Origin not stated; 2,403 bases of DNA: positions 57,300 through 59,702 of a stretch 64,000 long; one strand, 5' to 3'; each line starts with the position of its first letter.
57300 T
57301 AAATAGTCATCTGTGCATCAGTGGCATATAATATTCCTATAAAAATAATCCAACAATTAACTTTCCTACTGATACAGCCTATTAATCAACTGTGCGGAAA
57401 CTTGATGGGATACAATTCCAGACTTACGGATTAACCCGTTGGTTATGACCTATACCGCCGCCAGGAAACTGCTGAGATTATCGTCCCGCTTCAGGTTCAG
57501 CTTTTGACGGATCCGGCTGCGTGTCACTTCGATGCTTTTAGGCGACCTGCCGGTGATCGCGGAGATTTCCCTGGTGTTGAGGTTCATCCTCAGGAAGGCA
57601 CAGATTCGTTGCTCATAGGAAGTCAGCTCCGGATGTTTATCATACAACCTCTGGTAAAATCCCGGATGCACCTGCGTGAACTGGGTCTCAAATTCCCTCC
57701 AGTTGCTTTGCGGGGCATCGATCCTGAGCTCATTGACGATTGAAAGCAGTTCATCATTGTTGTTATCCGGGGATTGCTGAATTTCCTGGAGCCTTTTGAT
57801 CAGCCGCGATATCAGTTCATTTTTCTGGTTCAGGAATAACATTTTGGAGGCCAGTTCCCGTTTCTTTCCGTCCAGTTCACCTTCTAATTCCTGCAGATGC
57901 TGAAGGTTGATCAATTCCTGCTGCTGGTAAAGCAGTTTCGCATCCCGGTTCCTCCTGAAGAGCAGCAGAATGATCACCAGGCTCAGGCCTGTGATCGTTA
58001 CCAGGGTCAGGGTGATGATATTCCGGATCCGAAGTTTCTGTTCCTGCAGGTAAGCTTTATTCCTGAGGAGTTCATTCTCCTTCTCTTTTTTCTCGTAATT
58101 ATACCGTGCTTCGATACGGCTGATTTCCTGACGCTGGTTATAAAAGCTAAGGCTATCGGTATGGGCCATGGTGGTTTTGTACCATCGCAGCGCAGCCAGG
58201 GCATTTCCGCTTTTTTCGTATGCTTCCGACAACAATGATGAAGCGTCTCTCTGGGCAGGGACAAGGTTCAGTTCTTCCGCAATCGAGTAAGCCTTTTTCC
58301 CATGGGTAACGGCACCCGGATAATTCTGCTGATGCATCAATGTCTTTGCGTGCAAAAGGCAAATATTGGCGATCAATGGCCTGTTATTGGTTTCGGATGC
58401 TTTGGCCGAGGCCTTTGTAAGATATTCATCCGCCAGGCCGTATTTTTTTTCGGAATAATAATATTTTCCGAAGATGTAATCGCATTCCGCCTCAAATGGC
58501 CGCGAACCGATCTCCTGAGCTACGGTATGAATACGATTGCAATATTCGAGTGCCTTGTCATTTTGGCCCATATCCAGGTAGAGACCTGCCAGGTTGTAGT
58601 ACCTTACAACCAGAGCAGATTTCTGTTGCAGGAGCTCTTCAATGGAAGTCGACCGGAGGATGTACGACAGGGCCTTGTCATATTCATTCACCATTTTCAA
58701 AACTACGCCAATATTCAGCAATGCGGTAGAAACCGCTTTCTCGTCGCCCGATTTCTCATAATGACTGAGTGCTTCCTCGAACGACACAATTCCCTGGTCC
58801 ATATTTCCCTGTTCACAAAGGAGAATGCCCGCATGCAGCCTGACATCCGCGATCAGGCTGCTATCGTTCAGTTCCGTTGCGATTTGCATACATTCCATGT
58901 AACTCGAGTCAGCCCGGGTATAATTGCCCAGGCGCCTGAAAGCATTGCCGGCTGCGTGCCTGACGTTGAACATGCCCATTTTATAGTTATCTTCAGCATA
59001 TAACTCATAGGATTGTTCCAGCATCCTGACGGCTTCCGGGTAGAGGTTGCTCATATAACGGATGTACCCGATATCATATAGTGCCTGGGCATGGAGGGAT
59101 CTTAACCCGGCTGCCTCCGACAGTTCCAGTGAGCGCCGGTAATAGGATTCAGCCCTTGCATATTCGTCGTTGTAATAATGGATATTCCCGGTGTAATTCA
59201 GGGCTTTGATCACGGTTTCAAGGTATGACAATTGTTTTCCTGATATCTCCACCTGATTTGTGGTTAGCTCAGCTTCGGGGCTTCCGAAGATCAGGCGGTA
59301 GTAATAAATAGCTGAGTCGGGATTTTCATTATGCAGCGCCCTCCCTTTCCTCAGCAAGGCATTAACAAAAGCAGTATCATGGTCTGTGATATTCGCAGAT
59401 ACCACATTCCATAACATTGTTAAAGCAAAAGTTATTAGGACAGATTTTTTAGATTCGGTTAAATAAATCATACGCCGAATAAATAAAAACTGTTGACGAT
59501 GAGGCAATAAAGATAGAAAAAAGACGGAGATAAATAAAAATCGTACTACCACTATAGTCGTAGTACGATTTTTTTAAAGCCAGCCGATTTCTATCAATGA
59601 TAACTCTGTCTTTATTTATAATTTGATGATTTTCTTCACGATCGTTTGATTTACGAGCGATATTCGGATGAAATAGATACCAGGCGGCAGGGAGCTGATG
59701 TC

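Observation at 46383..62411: Co-directional array of six T9SS cargo genes sharing one C-terminal module but carrying unrelated passenger domains, with an embedded TPR-LuxR sensor and a stand-alone reductase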

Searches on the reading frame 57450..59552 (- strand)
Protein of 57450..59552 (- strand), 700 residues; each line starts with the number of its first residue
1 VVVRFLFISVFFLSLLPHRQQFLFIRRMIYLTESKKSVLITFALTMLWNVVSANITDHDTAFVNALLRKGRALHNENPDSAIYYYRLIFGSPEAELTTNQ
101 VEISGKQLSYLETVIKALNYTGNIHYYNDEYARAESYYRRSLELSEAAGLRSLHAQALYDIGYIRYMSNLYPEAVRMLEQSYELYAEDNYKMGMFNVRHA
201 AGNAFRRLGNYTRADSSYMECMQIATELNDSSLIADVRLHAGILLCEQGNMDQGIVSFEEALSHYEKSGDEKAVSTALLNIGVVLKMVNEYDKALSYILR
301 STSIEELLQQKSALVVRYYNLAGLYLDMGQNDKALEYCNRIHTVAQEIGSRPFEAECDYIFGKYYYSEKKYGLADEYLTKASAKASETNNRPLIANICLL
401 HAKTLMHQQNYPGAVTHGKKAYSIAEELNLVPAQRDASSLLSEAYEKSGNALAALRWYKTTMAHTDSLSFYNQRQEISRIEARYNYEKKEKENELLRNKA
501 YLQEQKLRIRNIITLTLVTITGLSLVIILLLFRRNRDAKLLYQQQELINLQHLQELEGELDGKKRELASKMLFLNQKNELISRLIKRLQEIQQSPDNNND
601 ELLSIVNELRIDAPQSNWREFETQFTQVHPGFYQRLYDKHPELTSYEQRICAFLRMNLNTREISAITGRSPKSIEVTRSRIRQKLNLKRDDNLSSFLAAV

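Call 3: search_protein_families(library=pfam, proteins=[window:57450-59552:-], max_evalue=0.01)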
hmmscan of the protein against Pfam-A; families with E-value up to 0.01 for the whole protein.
window:57450-59552:- (700 aa): 12 families
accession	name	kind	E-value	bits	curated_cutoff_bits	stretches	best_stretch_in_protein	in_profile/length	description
PF13424.12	TPR_12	-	5.1e-35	120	30.1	4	116-186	4-76/77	Tetratricopeptide repeat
PF07719.23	TPR_2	-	4.3e-18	64.3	27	1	116-145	2-31/34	Tetratricopeptide repeat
PF00515.34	TPR_1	-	1.2e-15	56.9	27.8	2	318-341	4-27/34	Tetratricopeptide repeat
PF13374.12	TPR_10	-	8.5e-12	45.1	27.5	0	116-147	3-34/42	Tetratricopeptide repeat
PF13176.12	TPR_7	-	2.4e-09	37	27.9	0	199-230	3-34/36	Tetratricopeptide repeat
PF13181.12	TPR_8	-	1.8e-08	34.3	25.7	0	318-340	4-26/34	Tetratricopeptide repeat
PF13432.12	TPR_16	-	3.3e-08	34.3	32.7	1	122-185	4-61/65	Tetratricopeptide repeat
PF13174.12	TPR_6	-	7.4e-07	29.9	26.3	0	236-268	1-33/33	Tetratricopeptide repeat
PF13428.12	TPR_14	-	1.8e-06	28.5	23.5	0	318-342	4-28/44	Tetratricopeptide repeat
PF00196.25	GerE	-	0.00078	19.5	23.5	0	643-690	3-50/57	Bacterial regulatory proteins, luxR family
PF12895.13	ANAPC3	-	0.0041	17.8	27.2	0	327-411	1-72/82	Anaphase-promoting complex, cyclosome, subunit 3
PF14559.12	TPR_19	-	0.0068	17.2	25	0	307-341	17-51/68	Tetratricopeptide repeat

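Call 28: search_protein_families(library=ncbifam, proteins=[window:57450-59471:-], max_evalue=0.001)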
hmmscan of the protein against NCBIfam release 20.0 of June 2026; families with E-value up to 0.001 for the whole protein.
window:57450-59471:- (673 aa): 8 families
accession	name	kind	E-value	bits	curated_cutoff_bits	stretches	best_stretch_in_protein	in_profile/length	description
NF053779.1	BT3442_fam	equivalog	3.9e-20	72.1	940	2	304-667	198-554/563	BT3442 family protein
NF053520.1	HK_Porph_FimS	equivalog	4.4e-18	64.9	600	2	175-510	51-381/618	sensor histidine kinase FimS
NF041717.1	HaaA_phane_TPR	equivalog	1.8e-17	62.8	1125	1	65-360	569-864/882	cyclophane-containing RiPP biosynthesis TPR protein HaaT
NF053720.1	NsdA_fam_reg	subfamily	1.2e-12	48.1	75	1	94-177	207-292/432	NsdA family TPR-like regulatory protein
NF053617.1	SARPRegAfsRStmc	equivalog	7.7e-11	40.7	1430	1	85-198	773-886/986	SARP-family global regulator AfsR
TIGR02795.1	tol_pal_ybgF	equivalog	7.2e-06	26.6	90.1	0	182-269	16-97/119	tol-pal system protein YbgF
NF002725.1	PRK02603.1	equivalog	0.00014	21.9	143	0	176-259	43-117/173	photosystem I assembly protein Ycf3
NF040959.1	MamA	equivalog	0.00021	20.8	200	0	209-313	72-164/204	magnetosome protein MamA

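Call 46: find_homologous_proteins(query=window:57450-59471:-, max_evalue=1e-20)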
Query window:57450-59471:- (673 aa): 120 proteins with E <= 1e-20 among 8000 candidates.
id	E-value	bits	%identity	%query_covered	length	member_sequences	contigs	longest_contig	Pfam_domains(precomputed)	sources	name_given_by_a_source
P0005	0.0e+0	1441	100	97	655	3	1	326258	PF00515.35,PF10952.16,PF13424.13,PF13176.13,PF13432.13,PF13428.13,PF13181.13,PF07719.24,PF13174.13,PF13374.13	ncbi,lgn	-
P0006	0.0e+0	1122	79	96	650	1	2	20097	PF17874.8,PF00515.35,PF13424.13,PF13176.13,PF13432.13,PF13428.13,PF13181.13,PF07719.24,PF13374.13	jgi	jgi:tetratricopeptide (TPR) repeat protein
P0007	1.5e-283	960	68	96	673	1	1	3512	PF17874.8,PF00515.35,PF13424.13,PF13176.13,PF13432.13,PF13181.13,PF07719.24,PF13374.13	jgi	jgi:tetratricopeptide (TPR) repeat protein/DNA-binding CsgD family transcriptional regulator/unchara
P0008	4.9e-271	919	63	99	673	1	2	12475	PF14559.13,PF17874.8,PF00515.35,PF13424.13,PF13176.13,PF13432.13,PF13428.13,PF13181.13,PF07719.24,PF13174.13,PF13374.13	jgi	jgi:tetratricopeptide (TPR) repeat protein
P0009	6.0e-270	915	63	99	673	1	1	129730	PF14559.13,PF17874.8,PF00515.35,PF13424.13,PF13176.13,PF13432.13,PF13428.13,PF13181.13,PF07719.24,PF13374.13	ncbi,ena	-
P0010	1.7e-266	904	63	99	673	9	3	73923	PF17874.8,PF00515.35,PF13424.13,PF13176.13,PF13432.13,PF13428.13,PF13181.13,PF07719.24,PF13374.13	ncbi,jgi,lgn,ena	-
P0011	6.0e-265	899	65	96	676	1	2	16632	PF17874.8,PF00515.35,PF13424.13,PF13176.13,PF14938.13,PF13432.13,PF13428.13,PF13181.13,PF07719.24,PF13174.13,PF13374.13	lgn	-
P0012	2.8e-256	870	61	97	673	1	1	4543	PF26725.1,PF17874.8,PF00515.35,PF13424.13,PF13176.13,PF13432.13,PF13428.13,PF13181.13,PF07719.24,PF13174.13,PF13374.13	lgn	-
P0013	3.0e-252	857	61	96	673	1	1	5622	PF17874.8,PF00515.35,PF13424.13,PF13176.13,PF13181.13,PF07719.24,PF13374.13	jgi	jgi:tetratricopeptide (TPR) repeat protein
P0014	8.4e-252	855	60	98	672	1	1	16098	PF10602.16,PF17874.8,PF00515.35,PF13424.13,PF13176.13,PF13181.13,PF07719.24,PF13374.13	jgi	jgi:tetratricopeptide (TPR) repeat protein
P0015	2.3e-251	854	60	97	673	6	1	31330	PF14559.13,PF17874.8,PF00515.35,PF13424.13,PF13176.13,PF13432.13,PF13428.13,PF13181.13,PF07719.24,PF13174.13,PF13374.13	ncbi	-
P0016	2.1e-249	847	59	99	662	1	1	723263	PF13431.13,PF17874.8,PF00515.35,PF13424.13,PF13176.13,PF13432.13,PF13428.13,PF13181.13,PF07719.24,PF13374.13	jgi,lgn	-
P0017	1.0e-243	829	58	96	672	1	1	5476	PF13431.13,PF13176.13,PF13428.13,PF13374.13,PF26725.1,PF17874.8,PF00515.35,PF13424.13,PF21033.5,PF13432.13,PF13181.13,PF07719.24,PF13174.13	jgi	jgi:tetratricopeptide (TPR) repeat protein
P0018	1.0e-241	822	60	96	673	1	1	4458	PF17874.8,PF00515.35,PF13424.13,PF13176.13,PF21033.5,PF14938.13,PF13432.13,PF13181.13,PF07719.24,PF13374.13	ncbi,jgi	jgi:tetratricopeptide (TPR) repeat protein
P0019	6.3e-238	810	57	99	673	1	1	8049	PF17874.8,PF00515.35,PF13424.13,PF13176.13,PF13181.13,PF07719.24,PF13374.13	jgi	jgi:tetratricopeptide (TPR) repeat protein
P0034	3.5e-224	764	53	98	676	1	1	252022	PF17874.8,PF00515.35,PF13424.13,PF13176.13,PF13432.13,PF13181.13,PF07719.24,PF13374.13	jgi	jgi:tetratricopeptide (TPR) repeat protein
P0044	3.5e-214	731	55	95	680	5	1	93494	PF14559.13,PF17874.8,PF00515.35,PF13424.13,PF13176.13,PF13432.13,PF13428.13,PF13181.13,PF07719.24,PF13374.13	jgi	-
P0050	7.5e-210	717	52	99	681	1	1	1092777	PF14559.13,PF17874.8,PF00515.35,PF13424.13,PF13176.13,PF13181.13,PF07719.24,PF13374.13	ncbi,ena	-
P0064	8.2e-172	591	46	99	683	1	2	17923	PF14559.13,PF17874.8,PF00515.35,PF13424.13,PF13176.13,PF13432.13,PF13428.13,PF13181.13,PF07719.24,PF13174.13,PF13374.13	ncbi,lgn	ncbi:MAG: hypothetical protein Kow00127_23890 [Bacteroidales bacterium]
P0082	1.3e-34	138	25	86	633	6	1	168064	PF17874.8,PF00515.35,PF13424.13,PF13176.13,PF21033.5,PF14938.13,PF13432.13,PF13428.13,PF13181.13,PF07719.24,PF13374.13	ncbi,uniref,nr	ncbi:tetratricopeptide repeat protein [uncultured Tenacibaculum sp.]|uniref:tetratricopeptide repeat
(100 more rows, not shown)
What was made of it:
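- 57450..59471 (-): g7 (REG): membrane one-component regulator. It has an N-terminal hydrophobic segment, about 450 aa of TPRs (predicted outside the cell), a TM helix at 482-505, and a cytoplasmic coiled coil plus a LuxR/sigma-r4-like HTH. About 60 full-length relatives at 45-79% identity (call 46).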

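Call 47: find_encoding_contigs(protein=P0006, flank=10000, max_places=1)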
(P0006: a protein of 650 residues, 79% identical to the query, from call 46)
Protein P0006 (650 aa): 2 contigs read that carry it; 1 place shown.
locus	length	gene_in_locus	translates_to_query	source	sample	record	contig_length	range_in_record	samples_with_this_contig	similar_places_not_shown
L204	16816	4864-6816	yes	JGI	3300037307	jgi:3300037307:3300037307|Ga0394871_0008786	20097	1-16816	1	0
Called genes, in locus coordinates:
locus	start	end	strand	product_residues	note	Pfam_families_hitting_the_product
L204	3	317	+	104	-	?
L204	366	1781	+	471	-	PF04734:Ceramidase_alk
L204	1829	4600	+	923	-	PF15902:Sortilin-Vps10 (faint), PF18962:Por_Secre_tail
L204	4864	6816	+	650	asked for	PF13176:TPR_7 (faint), PF13428:TPR_14 (faint), PF00515:TPR_1 (faint), PF07719:TPR_2 (faint), PF13181:TPR_8 (faint), PF13374:TPR_10 (faint), PF13424:TPR_12, PF13424:TPR_12, +2 more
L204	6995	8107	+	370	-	PF07993:NAD_binding_4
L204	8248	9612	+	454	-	PF14870:PSII_BNR (faint), PF18962:Por_Secre_tail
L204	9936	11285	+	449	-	PF18962:Por_Secre_tail (weak)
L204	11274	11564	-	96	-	PF00909:Ammonium_transp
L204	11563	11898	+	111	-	-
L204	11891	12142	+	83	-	-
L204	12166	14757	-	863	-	PF00963:Cohesin (weak)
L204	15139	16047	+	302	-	PF00149:Metallophos, PF12850:Metallophos_2 (faint)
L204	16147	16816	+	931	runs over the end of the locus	PF00675:Peptidase_M16, PF05193:Peptidase_M16_C, PF00675:Peptidase_M16, PF05193:Peptidase_M16_C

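Call 48: find_encoding_contigs(protein=P0009, flank=10000, max_places=1)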
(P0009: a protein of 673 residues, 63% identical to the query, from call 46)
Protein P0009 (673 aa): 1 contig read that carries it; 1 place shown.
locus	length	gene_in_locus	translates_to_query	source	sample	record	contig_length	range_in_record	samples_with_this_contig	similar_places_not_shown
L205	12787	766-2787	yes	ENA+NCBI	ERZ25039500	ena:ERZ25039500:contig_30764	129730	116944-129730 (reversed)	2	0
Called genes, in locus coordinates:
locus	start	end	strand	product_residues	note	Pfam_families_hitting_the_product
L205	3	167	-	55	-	?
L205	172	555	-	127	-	PF00903:Glyoxalase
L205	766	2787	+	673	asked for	PF13428:TPR_14 (faint), PF00515:TPR_1 (faint), PF07719:TPR_2 (faint), PF13181:TPR_8 (faint), PF13424:TPR_12, PF13424:TPR_12, PF17874:TPR_MalT, PF13424:TPR_12 (weak), +4 more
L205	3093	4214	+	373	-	PF07993:NAD_binding_4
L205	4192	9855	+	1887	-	PF07603:Lcl_C, PF09430:EMC7_beta-sandw (faint), PF13715:CarbopepD_reg_2 (faint), PF14870:PSII_BNR, PF16410:DUF5018 (weak), PF18962:Por_Secre_tail, PF07603:Lcl_C, PF13620:CarboxypepD_reg (weak), +3 more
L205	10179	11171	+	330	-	PF18962:Por_Secre_tail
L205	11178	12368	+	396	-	PF14870:PSII_BNR, PF18962:Por_Secre_tail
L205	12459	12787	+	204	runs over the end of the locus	-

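Call 49: find_encoding_contigs(protein=P0016, flank=10000, max_places=1)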
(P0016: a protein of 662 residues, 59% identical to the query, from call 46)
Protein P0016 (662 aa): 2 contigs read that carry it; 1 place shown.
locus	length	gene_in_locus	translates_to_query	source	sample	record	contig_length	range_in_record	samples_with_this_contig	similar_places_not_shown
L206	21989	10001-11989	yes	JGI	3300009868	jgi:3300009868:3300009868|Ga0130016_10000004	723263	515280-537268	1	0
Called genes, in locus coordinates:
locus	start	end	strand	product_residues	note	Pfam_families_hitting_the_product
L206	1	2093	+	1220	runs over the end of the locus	PF25852:DUF6242_C (faint), PF02012:BNR (faint), PF15902:Sortilin-Vps10 (weak), PF00801:PKD (weak), PF18911:PKD_4 (weak), PF18962:Por_Secre_tail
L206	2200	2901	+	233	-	PF20260:PUA_4, PF04452:Methyltrans_RNA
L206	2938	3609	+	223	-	PF06325:PrmA, PF05175:MTS, PF03602:Cons_hypoth95 (weak), PF03848:TehB (weak), PF13847:Methyltransf_31 (weak), PF08241:Methyltransf_11 (weak), PF08242:Methyltransf_12 (weak), PF13649:Methyltransf_25, +1 more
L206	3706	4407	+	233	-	PF10502:Peptidase_S26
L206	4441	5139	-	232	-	PF00027:cNMP_binding, PF13545:HTH_Crp_2, PF00325:Crp (weak)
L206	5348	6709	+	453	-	PF14522:Cytochrome_C7 (faint)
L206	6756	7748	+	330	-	PF00581:Rhodanese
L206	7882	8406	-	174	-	PF14522:Cytochrome_C7 (faint), PF14537:Cytochrom_c3_2 (faint), PF22113:Mtrc-MtrF_II-IV_dom (faint), PF09699:Paired_CXXCH_1 (faint), PF13435:Cytochrome_C554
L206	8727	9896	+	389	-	PF07745:Glyco_hydro_53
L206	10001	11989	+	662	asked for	PF00515:TPR_1 (faint), PF13431:TPR_17 (faint), PF07719:TPR_2 (faint), PF13424:TPR_12, PF17874:TPR_MalT, PF13424:TPR_12, PF17874:TPR_MalT (weak), PF13424:TPR_12, +5 more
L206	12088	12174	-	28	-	-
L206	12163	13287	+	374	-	PF07993:NAD_binding_4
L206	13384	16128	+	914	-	PF06739:SBBP (faint), PF13360:PQQ_2 (faint), PF18962:Por_Secre_tail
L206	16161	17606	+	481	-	-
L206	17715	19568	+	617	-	PF07602:DUF1565 (faint), PF05048:NosD (weak), PF18962:Por_Secre_tail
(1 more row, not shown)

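Call 50: find_encoding_contigs(protein=P0050, flank=10000, max_places=1)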
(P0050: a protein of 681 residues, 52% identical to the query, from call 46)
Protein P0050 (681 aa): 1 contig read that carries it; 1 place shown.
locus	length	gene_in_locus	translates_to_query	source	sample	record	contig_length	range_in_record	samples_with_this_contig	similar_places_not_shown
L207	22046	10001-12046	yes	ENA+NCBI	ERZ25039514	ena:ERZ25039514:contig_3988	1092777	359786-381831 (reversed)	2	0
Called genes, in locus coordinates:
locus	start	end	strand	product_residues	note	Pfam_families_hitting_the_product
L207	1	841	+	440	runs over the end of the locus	-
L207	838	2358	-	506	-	PF00733:Asn_synthase (weak)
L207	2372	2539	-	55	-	-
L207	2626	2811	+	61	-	PF11127:YgaP-like_TM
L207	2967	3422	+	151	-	PF02518:HATPase_c, PF13589:HATPase_c_3 (weak)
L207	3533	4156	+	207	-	PF00204:DNA_gyraseB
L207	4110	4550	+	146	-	PF01751:Toprim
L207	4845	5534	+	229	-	PF01171:ATP_bind_3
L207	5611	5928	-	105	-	-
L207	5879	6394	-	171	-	-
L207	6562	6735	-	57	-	PF07494:Reg_prop (faint)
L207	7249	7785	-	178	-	PF07494:Reg_prop (faint)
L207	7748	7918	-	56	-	-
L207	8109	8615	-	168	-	PF00850:Hist_deacetyl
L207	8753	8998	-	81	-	-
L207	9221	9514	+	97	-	PF00106:adh_short, PF13561:adh_short_C2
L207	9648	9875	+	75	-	-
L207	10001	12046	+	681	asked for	PF00515:TPR_1 (faint), PF07719:TPR_2 (faint), PF13181:TPR_8 (faint), PF13176:TPR_7 (faint), PF13374:TPR_10 (faint), PF17874:TPR_MalT (faint), PF14559:TPR_19 (faint), PF13424:TPR_12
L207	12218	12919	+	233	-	PF13568:OMP_b-brl_2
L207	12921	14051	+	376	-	PF00144:Beta-lactamase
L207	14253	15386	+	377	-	PF07993:NAD_binding_4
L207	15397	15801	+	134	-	PF14870:PSII_BNR (weak)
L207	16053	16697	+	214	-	PF14870:PSII_BNR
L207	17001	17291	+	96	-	-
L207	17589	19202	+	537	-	PF01483:P_proprotein (weak), PF18962:Por_Secre_tail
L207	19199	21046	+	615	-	PF07602:DUF1565 (weak), PF18962:Por_Secre_tail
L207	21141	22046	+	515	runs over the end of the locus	PF14505:DUF4438 (faint), PF26094:HTH_TSHZ3 (faint), PF18962:Por_Secre_tail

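Call 65: find_encoding_contigs(protein=P0034, flank=10000, max_places=1)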
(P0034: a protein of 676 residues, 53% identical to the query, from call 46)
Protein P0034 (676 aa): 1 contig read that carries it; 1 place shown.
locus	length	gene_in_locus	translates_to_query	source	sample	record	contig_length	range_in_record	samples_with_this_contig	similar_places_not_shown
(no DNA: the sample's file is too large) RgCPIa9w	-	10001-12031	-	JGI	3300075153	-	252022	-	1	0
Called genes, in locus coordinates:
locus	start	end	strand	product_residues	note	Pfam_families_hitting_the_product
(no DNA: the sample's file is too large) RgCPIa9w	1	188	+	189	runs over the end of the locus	PF00589:Phage_integrase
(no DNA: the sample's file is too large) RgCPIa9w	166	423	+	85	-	-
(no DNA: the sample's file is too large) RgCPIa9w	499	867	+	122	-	-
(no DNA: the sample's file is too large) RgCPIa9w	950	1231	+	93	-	PF12728:HTH_17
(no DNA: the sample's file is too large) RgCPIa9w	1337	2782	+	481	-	-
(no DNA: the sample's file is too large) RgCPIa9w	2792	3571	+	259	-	-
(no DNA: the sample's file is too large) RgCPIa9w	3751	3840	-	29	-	-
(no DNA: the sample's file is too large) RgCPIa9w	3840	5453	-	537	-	PF02838:Glyco_hydro_20b, PF00728:Glyco_hydro_20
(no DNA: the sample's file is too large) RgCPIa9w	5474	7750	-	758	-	-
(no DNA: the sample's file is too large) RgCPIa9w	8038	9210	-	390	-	-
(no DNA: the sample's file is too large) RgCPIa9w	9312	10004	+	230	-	PF07885:Ion_trans_2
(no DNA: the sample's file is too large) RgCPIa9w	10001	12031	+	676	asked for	PF00515:TPR_1 (faint), PF07719:TPR_2 (faint), PF13176:TPR_7 (faint), PF13181:TPR_8 (faint), PF13424:TPR_12, PF17874:TPR_MalT (weak), PF13424:TPR_12, PF17874:TPR_MalT (weak), +2 more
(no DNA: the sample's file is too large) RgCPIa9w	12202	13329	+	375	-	PF07993:NAD_binding_4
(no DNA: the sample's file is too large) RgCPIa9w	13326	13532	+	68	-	PF18962:Por_Secre_tail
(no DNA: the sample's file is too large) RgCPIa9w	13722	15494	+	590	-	-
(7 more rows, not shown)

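Call 66: find_encoding_contigs(protein=P0044, flank=10000, max_places=1)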
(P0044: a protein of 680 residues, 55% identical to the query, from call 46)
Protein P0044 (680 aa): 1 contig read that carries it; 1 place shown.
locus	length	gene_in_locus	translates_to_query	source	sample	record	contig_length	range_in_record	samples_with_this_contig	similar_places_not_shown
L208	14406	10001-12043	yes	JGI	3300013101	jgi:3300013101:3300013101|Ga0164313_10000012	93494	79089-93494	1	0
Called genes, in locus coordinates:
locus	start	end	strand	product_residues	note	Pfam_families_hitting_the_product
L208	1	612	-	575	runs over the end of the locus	PF13537:GATase_7 (weak), PF00733:Asn_synthase (weak)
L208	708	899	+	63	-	PF11127:YgaP-like_TM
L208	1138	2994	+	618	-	PF02518:HATPase_c, PF00204:DNA_gyraseB, PF01751:Toprim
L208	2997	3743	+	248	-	PF01171:ATP_bind_3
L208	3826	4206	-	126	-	PF05635:23S_rRNA_IVP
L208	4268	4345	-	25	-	-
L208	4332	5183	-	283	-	-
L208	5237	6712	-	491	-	PF07494:Reg_prop (faint)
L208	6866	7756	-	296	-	PF00850:Hist_deacetyl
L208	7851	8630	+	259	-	PF00106:adh_short, PF01370:Epimerase (weak), PF02719:Polysacc_synt_2 (weak), PF08659:KR (weak), PF13561:adh_short_C2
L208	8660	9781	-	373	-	PF02666:PS_Dcarbxylase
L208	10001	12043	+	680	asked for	PF00515:TPR_1 (faint), PF07719:TPR_2 (faint), PF13176:TPR_7 (faint), PF13181:TPR_8 (faint), PF13374:TPR_10 (faint), PF13424:TPR_12 (weak), PF13432:TPR_16 (faint), PF13424:TPR_12, +3 more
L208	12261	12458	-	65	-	-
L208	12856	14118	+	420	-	PF07993:NAD_binding_4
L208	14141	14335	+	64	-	-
